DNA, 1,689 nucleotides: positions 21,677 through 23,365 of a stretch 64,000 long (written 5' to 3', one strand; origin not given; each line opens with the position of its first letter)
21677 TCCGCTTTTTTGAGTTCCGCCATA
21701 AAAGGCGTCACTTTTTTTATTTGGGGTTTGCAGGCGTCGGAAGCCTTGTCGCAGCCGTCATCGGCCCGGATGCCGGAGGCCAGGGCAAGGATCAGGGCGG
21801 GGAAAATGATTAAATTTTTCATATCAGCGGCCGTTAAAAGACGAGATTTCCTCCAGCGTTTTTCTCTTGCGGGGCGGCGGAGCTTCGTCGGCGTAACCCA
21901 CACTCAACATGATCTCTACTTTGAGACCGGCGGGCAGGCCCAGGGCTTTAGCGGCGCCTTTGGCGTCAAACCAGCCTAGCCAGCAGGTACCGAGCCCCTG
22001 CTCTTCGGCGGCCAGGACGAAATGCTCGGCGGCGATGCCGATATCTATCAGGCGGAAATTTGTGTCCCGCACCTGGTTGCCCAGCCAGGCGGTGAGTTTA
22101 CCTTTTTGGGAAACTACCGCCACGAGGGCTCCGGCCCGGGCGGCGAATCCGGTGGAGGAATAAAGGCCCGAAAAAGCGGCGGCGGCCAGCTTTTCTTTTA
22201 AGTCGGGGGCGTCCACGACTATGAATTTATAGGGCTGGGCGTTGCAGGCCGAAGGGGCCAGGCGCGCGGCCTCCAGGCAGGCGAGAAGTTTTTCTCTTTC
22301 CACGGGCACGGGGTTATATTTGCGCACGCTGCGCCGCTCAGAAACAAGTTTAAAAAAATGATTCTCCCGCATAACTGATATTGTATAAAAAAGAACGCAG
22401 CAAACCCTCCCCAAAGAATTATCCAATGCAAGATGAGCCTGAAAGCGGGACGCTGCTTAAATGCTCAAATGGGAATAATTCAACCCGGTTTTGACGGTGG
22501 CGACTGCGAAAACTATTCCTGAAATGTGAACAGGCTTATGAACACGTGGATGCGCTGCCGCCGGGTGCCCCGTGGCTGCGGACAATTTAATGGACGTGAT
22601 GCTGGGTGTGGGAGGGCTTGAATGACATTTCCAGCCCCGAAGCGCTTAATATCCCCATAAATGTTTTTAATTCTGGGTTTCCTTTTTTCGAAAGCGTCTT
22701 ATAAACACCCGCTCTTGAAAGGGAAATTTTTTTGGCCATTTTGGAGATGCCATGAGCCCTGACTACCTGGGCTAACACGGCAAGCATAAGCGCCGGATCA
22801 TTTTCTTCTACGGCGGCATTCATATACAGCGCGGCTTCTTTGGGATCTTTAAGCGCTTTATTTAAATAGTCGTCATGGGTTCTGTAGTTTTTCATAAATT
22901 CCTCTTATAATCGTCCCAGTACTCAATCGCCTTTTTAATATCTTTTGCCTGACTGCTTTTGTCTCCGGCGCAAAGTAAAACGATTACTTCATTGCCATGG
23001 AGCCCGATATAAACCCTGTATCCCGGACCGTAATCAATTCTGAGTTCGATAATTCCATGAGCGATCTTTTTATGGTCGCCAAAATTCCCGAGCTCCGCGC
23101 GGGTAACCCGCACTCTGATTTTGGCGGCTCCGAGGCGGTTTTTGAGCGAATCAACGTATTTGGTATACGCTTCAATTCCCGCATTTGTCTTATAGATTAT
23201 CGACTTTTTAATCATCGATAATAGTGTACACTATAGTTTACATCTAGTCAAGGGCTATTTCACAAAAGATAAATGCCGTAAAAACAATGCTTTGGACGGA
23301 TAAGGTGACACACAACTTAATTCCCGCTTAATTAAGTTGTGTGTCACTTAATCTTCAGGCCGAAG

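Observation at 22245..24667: Two identical 1,111-bp higBA cassettes stacked in the 5' end of a nitroreductase gene, each bringing a replacement promoter and gene start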

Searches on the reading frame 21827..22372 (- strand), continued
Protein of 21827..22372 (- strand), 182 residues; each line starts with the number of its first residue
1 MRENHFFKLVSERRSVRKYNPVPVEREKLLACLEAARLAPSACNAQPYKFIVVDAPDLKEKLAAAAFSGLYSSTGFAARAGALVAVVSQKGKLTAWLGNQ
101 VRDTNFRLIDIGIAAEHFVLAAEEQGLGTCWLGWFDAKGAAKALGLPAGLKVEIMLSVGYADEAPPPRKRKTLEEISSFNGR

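Call 79: list_cluster_members(proteins=[P0001])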
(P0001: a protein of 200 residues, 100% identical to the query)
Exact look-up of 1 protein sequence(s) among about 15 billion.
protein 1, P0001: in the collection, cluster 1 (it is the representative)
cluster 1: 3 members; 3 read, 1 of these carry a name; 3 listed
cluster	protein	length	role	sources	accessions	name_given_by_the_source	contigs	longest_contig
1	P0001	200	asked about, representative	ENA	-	-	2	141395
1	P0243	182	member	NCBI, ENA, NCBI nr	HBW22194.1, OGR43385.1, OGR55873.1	MAG: hypothetical protein A2X28_00630 [Elusimicrobia bacterium GWA2_56_46]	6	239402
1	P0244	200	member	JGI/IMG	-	-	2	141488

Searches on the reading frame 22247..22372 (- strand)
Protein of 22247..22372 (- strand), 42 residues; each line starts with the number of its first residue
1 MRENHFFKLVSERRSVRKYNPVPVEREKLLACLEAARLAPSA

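Call 47: find_encoding_contigs(protein=window:22247-22372:-, flank=6000, max_places=10)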
Protein seq(42 aa) (42 aa): no gene with exactly this product is on record in the collection.

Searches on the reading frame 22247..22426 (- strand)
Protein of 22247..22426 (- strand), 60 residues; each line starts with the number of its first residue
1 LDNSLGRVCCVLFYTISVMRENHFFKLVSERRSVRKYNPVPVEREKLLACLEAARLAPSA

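Call 48: find_encoding_contigs(protein=window:22247-22426:-, flank=6000, max_places=10)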
Protein seq(60 aa) (60 aa): no gene with exactly this product is on record in the collection.
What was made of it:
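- No ORF product of the unit-unit junction is on record in the collection of called genes (calls 47, 48).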

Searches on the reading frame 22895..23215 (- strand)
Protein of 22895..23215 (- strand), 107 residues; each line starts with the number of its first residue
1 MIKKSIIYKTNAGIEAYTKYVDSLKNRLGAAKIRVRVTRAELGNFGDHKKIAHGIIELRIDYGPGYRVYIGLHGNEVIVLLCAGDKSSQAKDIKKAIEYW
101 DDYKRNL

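Call 9: search_protein_families(library=pfam, proteins=[window:22895-23215:-], max_evalue=0.01)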
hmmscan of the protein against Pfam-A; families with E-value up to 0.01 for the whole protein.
seq(107 aa): 1 family
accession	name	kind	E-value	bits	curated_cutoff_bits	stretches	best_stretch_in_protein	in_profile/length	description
PF05973.20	Gp49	-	0.00031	21.2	23.9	1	48-90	33-76/90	Phage derived protein Gp49-like (DUF891)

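Call 10: find_encoding_contigs(protein=window:22895-23215:-, flank=10000, max_places=10)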
Protein seq(107 aa) (107 aa): 22 contigs read that carry it; 10 places shown.
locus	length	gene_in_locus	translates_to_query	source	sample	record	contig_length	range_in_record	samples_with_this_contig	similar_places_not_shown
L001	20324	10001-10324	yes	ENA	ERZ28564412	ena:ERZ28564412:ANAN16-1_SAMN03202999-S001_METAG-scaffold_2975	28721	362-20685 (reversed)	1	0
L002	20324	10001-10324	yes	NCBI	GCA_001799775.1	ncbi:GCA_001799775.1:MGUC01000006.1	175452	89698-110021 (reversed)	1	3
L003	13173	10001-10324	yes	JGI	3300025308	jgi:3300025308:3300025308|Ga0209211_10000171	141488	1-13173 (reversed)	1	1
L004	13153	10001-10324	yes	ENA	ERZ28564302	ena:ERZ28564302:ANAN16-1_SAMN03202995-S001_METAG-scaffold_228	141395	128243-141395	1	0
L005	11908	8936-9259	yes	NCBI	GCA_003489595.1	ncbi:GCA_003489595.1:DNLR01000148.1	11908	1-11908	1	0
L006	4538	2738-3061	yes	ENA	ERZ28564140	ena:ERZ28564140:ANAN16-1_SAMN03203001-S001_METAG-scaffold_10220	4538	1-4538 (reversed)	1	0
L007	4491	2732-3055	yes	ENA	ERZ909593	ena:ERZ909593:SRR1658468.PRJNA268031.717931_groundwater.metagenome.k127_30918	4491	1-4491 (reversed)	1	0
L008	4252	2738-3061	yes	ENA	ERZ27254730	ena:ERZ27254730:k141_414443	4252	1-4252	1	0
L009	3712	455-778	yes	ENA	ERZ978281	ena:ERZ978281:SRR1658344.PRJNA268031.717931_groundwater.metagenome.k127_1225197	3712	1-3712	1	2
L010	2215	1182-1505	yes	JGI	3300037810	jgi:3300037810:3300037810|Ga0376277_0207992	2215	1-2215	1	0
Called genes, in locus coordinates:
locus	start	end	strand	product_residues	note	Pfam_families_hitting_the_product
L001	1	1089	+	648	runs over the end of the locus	PF00005:ABC_tran, PF13304:AAA_21 (faint), PF12704:MacB_PCD, PF02687:FtsX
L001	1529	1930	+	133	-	-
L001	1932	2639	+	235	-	-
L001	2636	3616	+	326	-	PF01207:Dus, PF01180:DHO_dh (faint), PF00977:His_biosynth (weak)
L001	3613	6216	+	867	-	PF01624:MutS_I, PF05188:MutS_II (weak), PF05192:MutS_III, PF05190:MutS_IV, PF00488:MutS_V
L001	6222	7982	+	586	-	PF02518:HATPase_c, PF13589:HATPase_c_3, PF01119:DNA_mis_repair, PF08676:MutL_C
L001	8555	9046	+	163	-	-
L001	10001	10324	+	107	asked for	-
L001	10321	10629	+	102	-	PF21716:dnstrm_HI1420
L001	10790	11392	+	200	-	PF00881:Nitroreductase, PF14512:TM1586_NiRdase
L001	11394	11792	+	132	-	-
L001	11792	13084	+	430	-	PF12890:DHOase, PF01979:Amidohydro_1, PF19799:DUF6282 (faint), PF07969:Amidohydro_3 (weak)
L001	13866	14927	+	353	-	PF01180:DHO_dh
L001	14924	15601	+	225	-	PF00215:OMPdecase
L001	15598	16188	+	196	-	PF00156:Pribosyltran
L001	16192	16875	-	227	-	PF02683:DsbD_TM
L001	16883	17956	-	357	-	PF00702:Hydrolase (faint), PF08282:Hydrolase_3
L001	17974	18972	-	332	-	PF01370:Epimerase, PF07993:NAD_binding_4 (faint)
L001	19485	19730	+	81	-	-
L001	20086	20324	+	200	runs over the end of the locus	?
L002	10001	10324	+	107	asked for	-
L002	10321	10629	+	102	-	PF21716:dnstrm_HI1420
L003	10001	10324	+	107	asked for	-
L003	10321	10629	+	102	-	PF21716:dnstrm_HI1420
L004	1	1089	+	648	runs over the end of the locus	PF00005:ABC_tran, PF13304:AAA_21 (faint), PF12704:MacB_PCD, PF02687:FtsX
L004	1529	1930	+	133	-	-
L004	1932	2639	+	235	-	-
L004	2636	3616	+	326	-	PF01207:Dus, PF01180:DHO_dh (faint), PF00977:His_biosynth (weak)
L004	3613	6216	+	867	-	PF01624:MutS_I, PF05188:MutS_II (weak), PF05192:MutS_III, PF05190:MutS_IV, PF00488:MutS_V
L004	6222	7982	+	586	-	PF02518:HATPase_c, PF13589:HATPase_c_3, PF01119:DNA_mis_repair, PF08676:MutL_C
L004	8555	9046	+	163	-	-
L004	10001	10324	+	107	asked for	-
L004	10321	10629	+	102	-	PF21716:dnstrm_HI1420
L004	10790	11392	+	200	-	PF00881:Nitroreductase, PF14512:TM1586_NiRdase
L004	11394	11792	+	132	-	-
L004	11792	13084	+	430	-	PF12890:DHOase, PF01979:Amidohydro_1, PF19799:DUF6282 (faint), PF07969:Amidohydro_3 (weak)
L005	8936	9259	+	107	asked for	-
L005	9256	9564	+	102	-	PF21716:dnstrm_HI1420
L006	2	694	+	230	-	?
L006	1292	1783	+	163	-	-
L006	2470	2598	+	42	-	PF00881:Nitroreductase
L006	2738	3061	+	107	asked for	-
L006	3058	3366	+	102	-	PF21716:dnstrm_HI1420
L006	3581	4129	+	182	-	PF00881:Nitroreductase, PF14512:TM1586_NiRdase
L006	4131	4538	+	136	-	?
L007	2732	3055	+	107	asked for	-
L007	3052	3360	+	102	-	PF21716:dnstrm_HI1420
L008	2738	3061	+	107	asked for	-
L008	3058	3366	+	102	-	PF21716:dnstrm_HI1420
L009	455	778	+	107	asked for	-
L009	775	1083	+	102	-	PF21716:dnstrm_HI1420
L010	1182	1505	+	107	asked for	-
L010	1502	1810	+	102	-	PF21716:dnstrm_HI1420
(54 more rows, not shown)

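Call 29: find_homologous_proteins(query=window:22895-23215:-, max_evalue=0.00001)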
Query seq(107 aa) (107 aa): 197 proteins with E <= 0.00001 among 199 candidates; the best 120 are listed.
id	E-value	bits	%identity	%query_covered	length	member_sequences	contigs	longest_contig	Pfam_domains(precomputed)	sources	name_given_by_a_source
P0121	3.4e-64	232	100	100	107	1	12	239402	-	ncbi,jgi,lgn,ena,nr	ncbi:MAG: addiction module killer protein [Elusimicrobia bacterium GWA2_56_46]|jgi:putative addictio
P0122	5.3e-60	218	93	100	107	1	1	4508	-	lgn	-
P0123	5.4e-59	215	91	100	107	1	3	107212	-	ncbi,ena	ncbi:MAG: type II toxin-antitoxin system RelE/ParE family toxin [Elusimicrobiota bacterium]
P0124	1.6e-58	213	92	100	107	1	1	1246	-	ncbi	-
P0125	3.6e-58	212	88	100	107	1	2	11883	-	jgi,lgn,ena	-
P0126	1.4e-53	198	82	100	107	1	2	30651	-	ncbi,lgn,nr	ncbi:MAG: type II toxin-antitoxin system RelE/ParE family toxin [Elusimicrobia bacterium]|nr:type II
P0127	1.8e-52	194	83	100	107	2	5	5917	-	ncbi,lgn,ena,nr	ncbi:MAG: type II toxin-antitoxin system RelE/ParE family toxin [Elusimicrobiales bacterium]|nr:type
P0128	2.3e-52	194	80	100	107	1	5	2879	-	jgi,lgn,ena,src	-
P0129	5.9e-52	192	79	100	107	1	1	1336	-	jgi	-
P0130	3.5e-51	190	80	100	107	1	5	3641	PF05973.21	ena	-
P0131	6.6e-50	186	79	100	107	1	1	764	-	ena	-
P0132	3.2e-49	183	76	100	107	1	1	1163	-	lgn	-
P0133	5.2e-49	183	76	100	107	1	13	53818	-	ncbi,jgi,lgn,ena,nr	ncbi:MAG TPA: addiction module killer protein [Elusimicrobia bacterium]|nr:addiction module killer p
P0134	1.2e-48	182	77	100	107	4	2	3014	-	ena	-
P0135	5.2e-48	180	77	97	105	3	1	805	-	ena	-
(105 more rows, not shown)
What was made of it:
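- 22892..23215 (-): higB/RelE-ParE-type toxin, copy 1 (toxin gene first, 4-nt overlap with the antitoxin gene). 197 relatives, many of them in Elusimicrobia (call 29).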

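Call 31: find_related_loci(query=A1, collection=genome_contigs, flank=5000)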
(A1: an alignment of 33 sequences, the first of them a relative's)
Query A1 (107 aa) in genome_contigs; peptide patterns used: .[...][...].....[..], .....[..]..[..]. (x = any residue, [..] = any of these).
600 stretches matched a pattern (row limit reached: there are more); 598 encode a relative of the query (tblastn E <= 1e-3); the best 80 are kept; 80 distinct loci.
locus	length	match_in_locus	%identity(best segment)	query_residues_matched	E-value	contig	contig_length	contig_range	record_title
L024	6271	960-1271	46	3-106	4e-31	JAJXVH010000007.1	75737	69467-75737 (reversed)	MAG: bacterium isolate BP5.bin24 NODE_487_length_75737_cov_3.415368, whole genome shotgun sequence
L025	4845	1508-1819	45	1-104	7e-31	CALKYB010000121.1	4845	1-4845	MAG: uncultured bacterium isolate L1_Bin_Bin_16_sub_1 genome assembly, contig: c_000001132242, whole genome shotgun sequ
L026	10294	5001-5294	45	8-105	5e-30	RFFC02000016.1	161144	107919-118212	MAG: Hormoscilla sp. GUM202 Ga0207354_116, whole genome shotgun sequence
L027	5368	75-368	50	8-105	6e-30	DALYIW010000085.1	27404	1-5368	MAG TPA_asm: Coleofasciculaceae cyanobacterium CTOTU46601 NODE_94_length_27404_cov_3.653808, whole genome shotgun sequen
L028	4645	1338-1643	45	3-104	2e-30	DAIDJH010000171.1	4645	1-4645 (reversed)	MAG TPA_asm: Bdellovibrionales bacterium isolate clean380 NODE_171_length_4645_cov_3.626970, whole genome shotgun sequen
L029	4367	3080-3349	58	16-105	7e-30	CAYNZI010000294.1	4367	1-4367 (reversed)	MAG TPA_asm: uncultured Spongiibacteraceae bacterium isolate binchicken_co67_113 genome assembly, contig: NODE_25438_len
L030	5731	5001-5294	48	8-105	7e-30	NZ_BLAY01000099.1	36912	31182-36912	Microseira wollei NIES-4236 sequence099, whole genome shotgun sequence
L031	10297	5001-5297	49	8-106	1e-29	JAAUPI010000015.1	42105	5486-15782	MAG: Microcoleus sp. CSU_2_2 NODE_197_length_42105_cov_19.5105, whole genome shotgun sequence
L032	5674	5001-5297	52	7-105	2e-29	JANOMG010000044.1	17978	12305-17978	MAG: Nitrospira sp. isolate VAR_45_metabat_136 VAR_45_k141_4567421, whole genome shotgun sequence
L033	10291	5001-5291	46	7-103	3e-29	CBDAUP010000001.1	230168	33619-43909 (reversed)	MAG: Parachlamydiaceae bacterium isolate 80808b01-bdcd-45dd-a412-a3e3b2eb81fe genome assembly, contig: contig_1, whole g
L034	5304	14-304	48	8-104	3e-29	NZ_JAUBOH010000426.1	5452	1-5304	Microcoleus sp. herbarium14 NODE_531_length_5452_cov_22.042616, whole genome shotgun sequence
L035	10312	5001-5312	47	1-104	5e-29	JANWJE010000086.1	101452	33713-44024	MAG: Parachlamydiaceae bacterium isolate CRAIB_MAG59 c_000000086318, whole genome shotgun sequence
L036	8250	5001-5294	50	8-105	5e-29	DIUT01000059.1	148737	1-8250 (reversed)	MAG TPA_asm: Geobacter sp. UBA6151 UBA6151_contig_10797, whole genome shotgun sequence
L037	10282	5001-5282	47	12-105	4e-29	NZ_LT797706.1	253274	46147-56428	Planktothrix sp. PCC 11201 isolate BBR_PRJEB10991, whole genome shotgun sequence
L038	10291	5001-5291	48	8-104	1e-28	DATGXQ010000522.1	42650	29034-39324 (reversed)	MAG TPA_asm: Nostocaceae cyanobacterium isolate SMAG_U10613 k141_242731, whole genome shotgun sequence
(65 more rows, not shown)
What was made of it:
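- Tried and rejected: Genome_contigs scan with a HigB alignment (call 31).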

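Call 32: find_encoding_contigs(protein=P0123, flank=5000, max_places=4)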
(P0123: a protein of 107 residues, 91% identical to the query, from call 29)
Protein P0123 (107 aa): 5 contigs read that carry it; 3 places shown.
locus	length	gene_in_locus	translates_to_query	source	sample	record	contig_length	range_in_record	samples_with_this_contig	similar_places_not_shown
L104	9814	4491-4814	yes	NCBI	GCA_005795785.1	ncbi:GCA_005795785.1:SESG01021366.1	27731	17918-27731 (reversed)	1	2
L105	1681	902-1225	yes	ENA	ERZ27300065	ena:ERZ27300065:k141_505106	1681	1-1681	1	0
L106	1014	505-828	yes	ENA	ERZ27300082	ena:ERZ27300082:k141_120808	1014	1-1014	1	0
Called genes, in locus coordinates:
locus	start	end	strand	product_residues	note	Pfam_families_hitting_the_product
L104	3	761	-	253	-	?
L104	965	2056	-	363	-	PF02661:Fic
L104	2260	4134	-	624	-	PF03169:OPT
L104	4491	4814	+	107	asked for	-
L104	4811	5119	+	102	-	PF21716:dnstrm_HI1420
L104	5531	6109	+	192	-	PF00881:Nitroreductase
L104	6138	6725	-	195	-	PF03803:Scramblase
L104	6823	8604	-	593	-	PF02378:PTS_EIIC, PF00367:PTS_EIIB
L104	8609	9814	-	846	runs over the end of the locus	PF00358:PTS_EIIA_1, PF00381:PTS-HPr, PF05524:PEP-utilisers_N, PF00391:PEP-utilizers, PF02896:PEP-utilizers_C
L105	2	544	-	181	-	?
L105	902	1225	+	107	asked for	-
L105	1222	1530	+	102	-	PF21716:dnstrm_HI1420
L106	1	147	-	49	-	?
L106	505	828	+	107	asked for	-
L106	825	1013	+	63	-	?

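Call 33: find_encoding_contigs(protein=P0122, flank=5000, max_places=3)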
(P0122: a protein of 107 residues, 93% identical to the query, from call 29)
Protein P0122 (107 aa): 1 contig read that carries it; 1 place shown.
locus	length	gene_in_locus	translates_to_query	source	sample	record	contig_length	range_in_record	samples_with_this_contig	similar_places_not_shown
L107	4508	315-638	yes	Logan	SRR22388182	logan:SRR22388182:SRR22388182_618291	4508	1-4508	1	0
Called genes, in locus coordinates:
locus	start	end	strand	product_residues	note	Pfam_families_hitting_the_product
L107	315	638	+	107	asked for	-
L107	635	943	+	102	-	PF21716:dnstrm_HI1420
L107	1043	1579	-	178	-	-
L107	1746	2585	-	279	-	-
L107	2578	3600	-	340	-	PF09952:AbiEi_2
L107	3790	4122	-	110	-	PF03013:Pyr_excise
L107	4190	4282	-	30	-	-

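Call 34: find_encoding_contigs(protein=P0125, flank=5000, max_places=3)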
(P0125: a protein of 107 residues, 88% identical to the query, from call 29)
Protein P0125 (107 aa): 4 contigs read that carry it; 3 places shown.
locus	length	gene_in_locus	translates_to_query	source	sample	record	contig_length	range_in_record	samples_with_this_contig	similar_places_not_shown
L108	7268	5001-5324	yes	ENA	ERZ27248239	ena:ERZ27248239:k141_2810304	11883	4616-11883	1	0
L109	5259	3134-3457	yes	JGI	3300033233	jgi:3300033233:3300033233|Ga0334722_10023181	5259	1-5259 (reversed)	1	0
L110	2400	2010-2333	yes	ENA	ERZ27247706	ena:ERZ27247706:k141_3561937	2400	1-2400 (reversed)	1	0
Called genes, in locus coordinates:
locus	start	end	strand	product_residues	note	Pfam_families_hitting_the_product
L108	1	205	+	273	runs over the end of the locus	PF03496:ADPrib_exo_Tox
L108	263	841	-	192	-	PF01381:HTH_3 (faint), PF00717:Peptidase_S24 (weak)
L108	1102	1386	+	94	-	-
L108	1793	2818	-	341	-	PF21016:RlmN_N (weak), PF04055:Radical_SAM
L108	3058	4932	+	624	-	PF11893:DUF3413, PF00884:Sulfatase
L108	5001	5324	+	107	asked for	-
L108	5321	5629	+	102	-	PF21716:dnstrm_HI1420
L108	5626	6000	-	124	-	PF00472:RF-1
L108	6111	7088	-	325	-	PF04607:RelA_SpoT, PF02824:TGS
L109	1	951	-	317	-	?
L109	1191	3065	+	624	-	PF11893:DUF3413, PF00884:Sulfatase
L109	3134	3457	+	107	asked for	-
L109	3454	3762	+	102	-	PF21716:dnstrm_HI1420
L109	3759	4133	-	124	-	PF00472:RF-1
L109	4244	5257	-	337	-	?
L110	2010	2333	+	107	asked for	-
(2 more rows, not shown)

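Call 49: list_cluster_members(proteins=[P0121, window:24469-24594:-])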
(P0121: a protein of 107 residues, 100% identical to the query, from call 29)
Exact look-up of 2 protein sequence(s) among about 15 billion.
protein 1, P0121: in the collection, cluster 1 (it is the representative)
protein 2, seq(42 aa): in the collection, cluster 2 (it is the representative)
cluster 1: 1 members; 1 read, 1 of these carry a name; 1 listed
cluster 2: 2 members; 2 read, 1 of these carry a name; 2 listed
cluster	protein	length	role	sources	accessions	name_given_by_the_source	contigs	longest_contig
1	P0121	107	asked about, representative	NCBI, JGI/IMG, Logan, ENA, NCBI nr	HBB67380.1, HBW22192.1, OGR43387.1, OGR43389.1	MAG: addiction module killer protein [Elusimicrobia bacterium GWA2_56_46] | putative addiction module killer protein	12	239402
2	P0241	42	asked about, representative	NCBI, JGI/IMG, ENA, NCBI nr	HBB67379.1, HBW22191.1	MAG TPA: hypothetical protein DEF68_02290 [Elusimicrobia bacterium] | hypothetical protein [Elusimicrobiota bacterium]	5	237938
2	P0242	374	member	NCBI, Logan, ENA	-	-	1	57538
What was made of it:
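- The window is GWA2_56_46: HigB has the accessions OGR43387.1 and OGR43389.1, and nfn is OGR43385.1 (calls 49, 79).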

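Call 60: search_protein_families(library=ncbifam, proteins=[window:22895-23215:-], max_evalue=0.001)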
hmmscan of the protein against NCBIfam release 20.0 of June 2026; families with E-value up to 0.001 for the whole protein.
seq(107 aa): 1 family
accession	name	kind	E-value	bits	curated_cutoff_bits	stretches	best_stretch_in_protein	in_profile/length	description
TIGR02683.1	upstrm_HI1419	hypoth_equivalog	2.1e-33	114.6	62.85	1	14-103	6-95/95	type II toxin-antitoxin system RelE/ParE family toxin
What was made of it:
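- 22892..23215 (-): TIGR02683 114.6 bits (call 60).
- On HigBA-like type II toxin-antitoxin (TIGR02683/TIGR02684): TIGR02683 at 114.6 bits against a cutoff of 62.85 (call 60).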
